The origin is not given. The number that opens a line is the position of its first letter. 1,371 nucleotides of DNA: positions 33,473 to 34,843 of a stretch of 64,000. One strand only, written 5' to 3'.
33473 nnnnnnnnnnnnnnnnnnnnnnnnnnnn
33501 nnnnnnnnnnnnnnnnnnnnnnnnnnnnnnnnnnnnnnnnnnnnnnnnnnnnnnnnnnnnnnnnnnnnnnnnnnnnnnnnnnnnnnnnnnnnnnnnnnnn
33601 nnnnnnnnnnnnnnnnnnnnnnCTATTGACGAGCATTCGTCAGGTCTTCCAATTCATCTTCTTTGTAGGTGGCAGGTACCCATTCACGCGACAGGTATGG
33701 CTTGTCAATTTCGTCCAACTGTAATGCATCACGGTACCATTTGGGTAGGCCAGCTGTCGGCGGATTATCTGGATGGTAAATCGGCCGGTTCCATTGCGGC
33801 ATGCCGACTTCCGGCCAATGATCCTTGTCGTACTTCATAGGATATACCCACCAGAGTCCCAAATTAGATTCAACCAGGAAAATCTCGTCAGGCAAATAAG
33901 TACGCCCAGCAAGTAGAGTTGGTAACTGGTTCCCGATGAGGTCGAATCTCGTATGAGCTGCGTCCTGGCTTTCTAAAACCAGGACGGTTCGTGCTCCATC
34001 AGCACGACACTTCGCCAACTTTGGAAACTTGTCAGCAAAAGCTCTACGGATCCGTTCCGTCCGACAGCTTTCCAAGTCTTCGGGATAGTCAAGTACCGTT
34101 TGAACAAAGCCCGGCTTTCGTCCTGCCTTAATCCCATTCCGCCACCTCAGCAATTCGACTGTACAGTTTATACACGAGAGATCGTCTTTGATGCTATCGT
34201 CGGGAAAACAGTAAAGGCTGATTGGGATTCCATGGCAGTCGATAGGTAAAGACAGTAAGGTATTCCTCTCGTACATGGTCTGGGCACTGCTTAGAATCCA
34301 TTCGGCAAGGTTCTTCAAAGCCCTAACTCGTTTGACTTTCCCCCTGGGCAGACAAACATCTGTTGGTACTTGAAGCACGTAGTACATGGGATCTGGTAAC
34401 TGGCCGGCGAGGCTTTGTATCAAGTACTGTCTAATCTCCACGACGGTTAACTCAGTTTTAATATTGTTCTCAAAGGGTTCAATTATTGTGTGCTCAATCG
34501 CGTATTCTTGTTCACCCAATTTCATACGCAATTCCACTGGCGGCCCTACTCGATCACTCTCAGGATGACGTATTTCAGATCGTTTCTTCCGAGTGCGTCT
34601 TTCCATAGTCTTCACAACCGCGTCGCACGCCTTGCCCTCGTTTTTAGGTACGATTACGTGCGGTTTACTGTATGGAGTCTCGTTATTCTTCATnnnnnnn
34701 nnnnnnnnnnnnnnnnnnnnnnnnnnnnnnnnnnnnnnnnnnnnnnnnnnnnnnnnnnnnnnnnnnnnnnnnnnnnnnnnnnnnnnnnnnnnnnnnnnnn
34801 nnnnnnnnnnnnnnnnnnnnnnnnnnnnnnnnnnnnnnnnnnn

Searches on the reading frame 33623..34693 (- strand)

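Call 12: search_protein_families(library=pfam, proteins=[window:33623-34693:-], max_evalue=0.01)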
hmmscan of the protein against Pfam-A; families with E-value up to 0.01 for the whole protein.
window:33623-34693:- (356 aa): 0 families

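Call 37: search_protein_families(library=ncbifam, proteins=[window:33623-34693:-], max_evalue=0.001)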
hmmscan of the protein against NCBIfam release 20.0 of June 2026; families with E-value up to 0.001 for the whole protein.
window:33623-34693:- (356 aa): 0 families

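Call 63: search_protein_families(library=pfam, proteins=[window:33623-34693:-], max_evalue=10)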
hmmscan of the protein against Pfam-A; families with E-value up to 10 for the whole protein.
window:33623-34693:- (356 aa): 1 family
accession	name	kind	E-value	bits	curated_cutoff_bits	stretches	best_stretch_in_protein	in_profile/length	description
PF14519.12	Macro_2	-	0.26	11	27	1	83-177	128-216/290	Macro-like domain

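Call 64: search_protein_families(library=phrogs, proteins=[window:33623-34693:-], max_evalue=0.001)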
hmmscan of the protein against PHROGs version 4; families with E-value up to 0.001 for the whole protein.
window:33623-34693:- (356 aa): 0 families
